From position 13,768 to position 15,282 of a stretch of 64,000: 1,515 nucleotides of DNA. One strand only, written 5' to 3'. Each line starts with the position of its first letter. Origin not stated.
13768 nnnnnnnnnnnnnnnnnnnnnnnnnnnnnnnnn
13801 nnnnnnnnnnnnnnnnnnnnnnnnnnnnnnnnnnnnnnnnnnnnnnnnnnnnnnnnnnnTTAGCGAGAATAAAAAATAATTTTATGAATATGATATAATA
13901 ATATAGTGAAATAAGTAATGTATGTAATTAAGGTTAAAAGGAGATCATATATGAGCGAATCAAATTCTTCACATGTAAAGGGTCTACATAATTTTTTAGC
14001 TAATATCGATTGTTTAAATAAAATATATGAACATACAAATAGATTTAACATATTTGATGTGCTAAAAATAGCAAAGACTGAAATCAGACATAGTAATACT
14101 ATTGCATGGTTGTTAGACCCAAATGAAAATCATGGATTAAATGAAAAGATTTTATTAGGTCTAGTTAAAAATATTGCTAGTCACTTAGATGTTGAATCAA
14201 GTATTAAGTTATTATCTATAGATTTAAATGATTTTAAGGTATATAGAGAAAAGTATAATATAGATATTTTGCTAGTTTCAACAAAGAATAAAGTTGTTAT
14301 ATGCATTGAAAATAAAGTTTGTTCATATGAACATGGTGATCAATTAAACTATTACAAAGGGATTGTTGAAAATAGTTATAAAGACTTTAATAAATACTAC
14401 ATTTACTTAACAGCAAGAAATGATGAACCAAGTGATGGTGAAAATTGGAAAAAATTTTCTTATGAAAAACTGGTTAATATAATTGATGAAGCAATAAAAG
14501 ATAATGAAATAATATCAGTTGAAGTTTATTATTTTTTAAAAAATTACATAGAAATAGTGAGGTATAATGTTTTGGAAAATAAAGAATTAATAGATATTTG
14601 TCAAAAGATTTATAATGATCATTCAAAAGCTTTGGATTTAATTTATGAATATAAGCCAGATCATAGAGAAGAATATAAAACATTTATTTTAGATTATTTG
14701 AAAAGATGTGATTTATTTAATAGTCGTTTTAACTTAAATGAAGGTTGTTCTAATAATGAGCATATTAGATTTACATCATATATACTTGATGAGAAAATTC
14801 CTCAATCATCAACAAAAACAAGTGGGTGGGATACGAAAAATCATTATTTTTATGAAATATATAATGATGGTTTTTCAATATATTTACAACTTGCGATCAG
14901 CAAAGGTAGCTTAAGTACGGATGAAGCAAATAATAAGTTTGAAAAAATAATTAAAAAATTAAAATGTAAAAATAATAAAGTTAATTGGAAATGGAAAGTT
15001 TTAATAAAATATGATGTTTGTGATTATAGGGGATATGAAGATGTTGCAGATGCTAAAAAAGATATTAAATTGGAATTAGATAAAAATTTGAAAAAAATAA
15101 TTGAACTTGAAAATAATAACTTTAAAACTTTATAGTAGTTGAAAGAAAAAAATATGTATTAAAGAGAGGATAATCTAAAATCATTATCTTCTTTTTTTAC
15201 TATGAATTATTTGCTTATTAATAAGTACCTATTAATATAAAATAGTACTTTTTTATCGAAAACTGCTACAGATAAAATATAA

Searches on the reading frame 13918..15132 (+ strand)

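Call 7: search_protein_families(library=padloc, proteins=[window:13918-15132:+], max_evalue=0.01)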
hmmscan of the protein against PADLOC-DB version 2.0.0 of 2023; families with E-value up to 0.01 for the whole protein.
window:13918-15132:+ (405 aa): 6 families
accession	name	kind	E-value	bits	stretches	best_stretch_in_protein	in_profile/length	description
PDLC04972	PDC-S26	-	7.7e-106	352.7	1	17-397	5-381/397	-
PDLC04977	PDC-S26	-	3.9e-85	284.4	1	18-399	5-385/400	-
PDLC04971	PDC-S26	-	4.4e-50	168.7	1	20-326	11-324/415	-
PDLC04983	PDC-S26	-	6.4e-19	66.6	1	19-395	10-392/413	-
PDLC04979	PDC-S26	-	1.8e-06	25.1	1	44-152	25-124/383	-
PDLC04976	PDC-S26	-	0.00014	19.2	1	41-157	30-147/451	-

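Call 8: search_protein_families(library=pfam, proteins=[window:13918-15132:+], max_evalue=0.01)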
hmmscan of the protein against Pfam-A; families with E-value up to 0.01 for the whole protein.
window:13918-15132:+ (405 aa): 1 family
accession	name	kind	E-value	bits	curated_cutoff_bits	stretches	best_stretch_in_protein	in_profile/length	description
PF14281.12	PDDEXK_4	-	6.7e-32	111.3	22.3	1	43-197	1-168/183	PD-(D/E)XK nuclease superfamily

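Call 10: search_protein_families(library=ncbifam, proteins=[window:13918-15132:+], max_evalue=1)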
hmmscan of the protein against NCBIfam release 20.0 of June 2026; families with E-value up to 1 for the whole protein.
window:13918-15132:+ (405 aa): 0 families
